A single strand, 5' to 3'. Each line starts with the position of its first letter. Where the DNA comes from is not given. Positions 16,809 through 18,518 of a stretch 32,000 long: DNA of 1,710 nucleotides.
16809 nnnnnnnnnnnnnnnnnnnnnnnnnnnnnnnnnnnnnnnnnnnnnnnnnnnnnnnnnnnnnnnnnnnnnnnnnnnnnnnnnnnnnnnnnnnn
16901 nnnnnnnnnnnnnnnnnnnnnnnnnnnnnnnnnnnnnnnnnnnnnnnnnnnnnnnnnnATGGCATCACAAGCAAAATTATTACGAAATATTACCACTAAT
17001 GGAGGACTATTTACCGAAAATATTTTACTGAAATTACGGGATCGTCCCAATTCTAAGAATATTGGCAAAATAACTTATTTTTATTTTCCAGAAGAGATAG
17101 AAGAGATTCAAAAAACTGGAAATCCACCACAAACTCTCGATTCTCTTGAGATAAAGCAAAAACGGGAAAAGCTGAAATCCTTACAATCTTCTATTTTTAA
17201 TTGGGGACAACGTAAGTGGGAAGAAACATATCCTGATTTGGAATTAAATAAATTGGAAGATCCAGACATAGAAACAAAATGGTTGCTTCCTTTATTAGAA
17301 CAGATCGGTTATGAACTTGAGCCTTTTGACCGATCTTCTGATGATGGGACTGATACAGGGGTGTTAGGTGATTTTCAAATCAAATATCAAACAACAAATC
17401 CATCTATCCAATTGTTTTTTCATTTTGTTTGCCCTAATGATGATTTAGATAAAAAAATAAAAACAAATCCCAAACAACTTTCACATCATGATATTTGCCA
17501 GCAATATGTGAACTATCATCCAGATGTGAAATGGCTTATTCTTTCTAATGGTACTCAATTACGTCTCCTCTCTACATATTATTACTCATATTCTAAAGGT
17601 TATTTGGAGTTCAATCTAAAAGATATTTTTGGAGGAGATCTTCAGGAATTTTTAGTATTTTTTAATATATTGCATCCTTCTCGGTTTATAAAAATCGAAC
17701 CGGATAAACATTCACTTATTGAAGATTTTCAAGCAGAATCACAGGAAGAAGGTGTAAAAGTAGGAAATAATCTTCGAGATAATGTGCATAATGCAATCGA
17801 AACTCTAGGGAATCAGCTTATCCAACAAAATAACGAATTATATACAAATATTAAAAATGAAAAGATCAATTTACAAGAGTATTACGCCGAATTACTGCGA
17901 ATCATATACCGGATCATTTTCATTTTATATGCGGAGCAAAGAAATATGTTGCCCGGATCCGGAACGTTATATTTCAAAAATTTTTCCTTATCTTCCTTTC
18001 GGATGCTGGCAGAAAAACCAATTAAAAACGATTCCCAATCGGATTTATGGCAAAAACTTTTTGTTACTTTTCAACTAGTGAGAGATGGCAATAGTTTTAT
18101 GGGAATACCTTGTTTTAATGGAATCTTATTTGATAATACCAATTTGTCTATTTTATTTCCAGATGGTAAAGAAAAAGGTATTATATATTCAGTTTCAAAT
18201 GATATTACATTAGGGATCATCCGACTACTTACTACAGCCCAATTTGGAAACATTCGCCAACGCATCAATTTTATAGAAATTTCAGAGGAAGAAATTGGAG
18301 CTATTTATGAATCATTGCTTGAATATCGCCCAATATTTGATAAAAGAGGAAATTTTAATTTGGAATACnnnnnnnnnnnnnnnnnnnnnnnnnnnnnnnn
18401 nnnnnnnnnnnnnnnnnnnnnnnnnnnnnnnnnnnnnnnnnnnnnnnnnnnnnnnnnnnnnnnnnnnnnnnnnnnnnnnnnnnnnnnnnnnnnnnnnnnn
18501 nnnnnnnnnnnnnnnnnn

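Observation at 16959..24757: Tandem paralogous methyltransferases: a shared ~610-aa N-terminal half grafted onto two unrelated catalytic/specificity halves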

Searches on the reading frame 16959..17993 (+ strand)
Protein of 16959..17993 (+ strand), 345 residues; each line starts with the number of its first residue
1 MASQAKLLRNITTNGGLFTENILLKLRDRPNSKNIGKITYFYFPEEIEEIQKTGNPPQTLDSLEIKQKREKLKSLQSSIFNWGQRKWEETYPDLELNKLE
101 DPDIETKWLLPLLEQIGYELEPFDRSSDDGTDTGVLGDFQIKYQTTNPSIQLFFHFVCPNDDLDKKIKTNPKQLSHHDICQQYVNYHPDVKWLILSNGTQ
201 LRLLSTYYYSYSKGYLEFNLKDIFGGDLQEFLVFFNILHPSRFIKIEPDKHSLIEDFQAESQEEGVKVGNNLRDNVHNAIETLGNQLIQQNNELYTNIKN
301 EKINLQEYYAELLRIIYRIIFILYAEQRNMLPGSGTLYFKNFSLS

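Call 63: find_related_loci(query=A3, collection=metagenome_contigs, flank=9000)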
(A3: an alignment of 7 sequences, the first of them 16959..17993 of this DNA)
Query A3 (345 aa) in metagenome_contigs; peptide patterns used: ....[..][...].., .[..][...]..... (x = any residue, [..] = any of these).
297 stretches matched a pattern; 17 encode a relative of the query (tblastn E <= 1e-3); 16 distinct loci.
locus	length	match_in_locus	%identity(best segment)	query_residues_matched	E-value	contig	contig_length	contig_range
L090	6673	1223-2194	49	1-345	8e-100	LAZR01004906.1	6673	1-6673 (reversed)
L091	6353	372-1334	49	1-345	8e-98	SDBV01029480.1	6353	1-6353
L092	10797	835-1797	48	1-345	4e-97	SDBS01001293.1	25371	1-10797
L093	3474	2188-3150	49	1-345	2e-98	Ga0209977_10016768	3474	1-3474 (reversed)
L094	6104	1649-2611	48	1-345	4e-97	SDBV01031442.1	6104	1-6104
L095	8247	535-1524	48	1-345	3e-96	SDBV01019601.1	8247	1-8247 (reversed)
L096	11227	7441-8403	47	1-342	3e-95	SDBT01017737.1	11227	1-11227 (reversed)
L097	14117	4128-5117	46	1-345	1e-94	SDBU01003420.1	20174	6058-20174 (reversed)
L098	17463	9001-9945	46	1-340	2e-90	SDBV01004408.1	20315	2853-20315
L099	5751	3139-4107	48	1-345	1e-88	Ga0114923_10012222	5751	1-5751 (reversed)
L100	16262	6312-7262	45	1-340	1e-87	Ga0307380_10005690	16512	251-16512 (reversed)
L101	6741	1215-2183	45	1-345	1e-86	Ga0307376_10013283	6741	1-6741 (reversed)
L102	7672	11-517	60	175-345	1e-61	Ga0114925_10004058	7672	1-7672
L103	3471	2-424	60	203-345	9e-48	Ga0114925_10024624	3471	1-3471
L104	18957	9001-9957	27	10-345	2e-37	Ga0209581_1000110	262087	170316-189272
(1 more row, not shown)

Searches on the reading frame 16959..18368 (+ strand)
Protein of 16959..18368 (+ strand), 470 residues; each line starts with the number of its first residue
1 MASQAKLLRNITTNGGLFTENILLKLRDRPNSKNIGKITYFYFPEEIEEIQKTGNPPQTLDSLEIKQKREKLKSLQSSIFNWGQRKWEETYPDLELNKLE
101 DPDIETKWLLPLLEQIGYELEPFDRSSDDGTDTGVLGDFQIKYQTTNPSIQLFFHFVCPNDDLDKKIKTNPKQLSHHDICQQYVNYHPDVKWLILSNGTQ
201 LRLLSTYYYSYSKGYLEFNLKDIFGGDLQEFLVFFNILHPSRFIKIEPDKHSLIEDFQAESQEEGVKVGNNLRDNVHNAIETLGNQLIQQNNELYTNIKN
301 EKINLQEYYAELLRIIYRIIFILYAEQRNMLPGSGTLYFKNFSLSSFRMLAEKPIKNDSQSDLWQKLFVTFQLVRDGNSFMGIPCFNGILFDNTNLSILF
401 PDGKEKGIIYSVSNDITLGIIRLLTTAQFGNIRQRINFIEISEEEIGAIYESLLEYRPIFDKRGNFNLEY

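Call 9: search_protein_families(library=pfam, proteins=[window:16959-18368:+], max_evalue=0.1)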
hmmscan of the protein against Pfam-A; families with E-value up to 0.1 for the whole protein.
window:16959-18368:+ (470 aa): 1 family
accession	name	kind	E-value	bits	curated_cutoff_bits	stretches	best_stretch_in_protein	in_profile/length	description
PF18918.5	DUF5669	-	0.095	12.6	25.9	0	253-290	13-51/76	Family of unknown function (DUF5669)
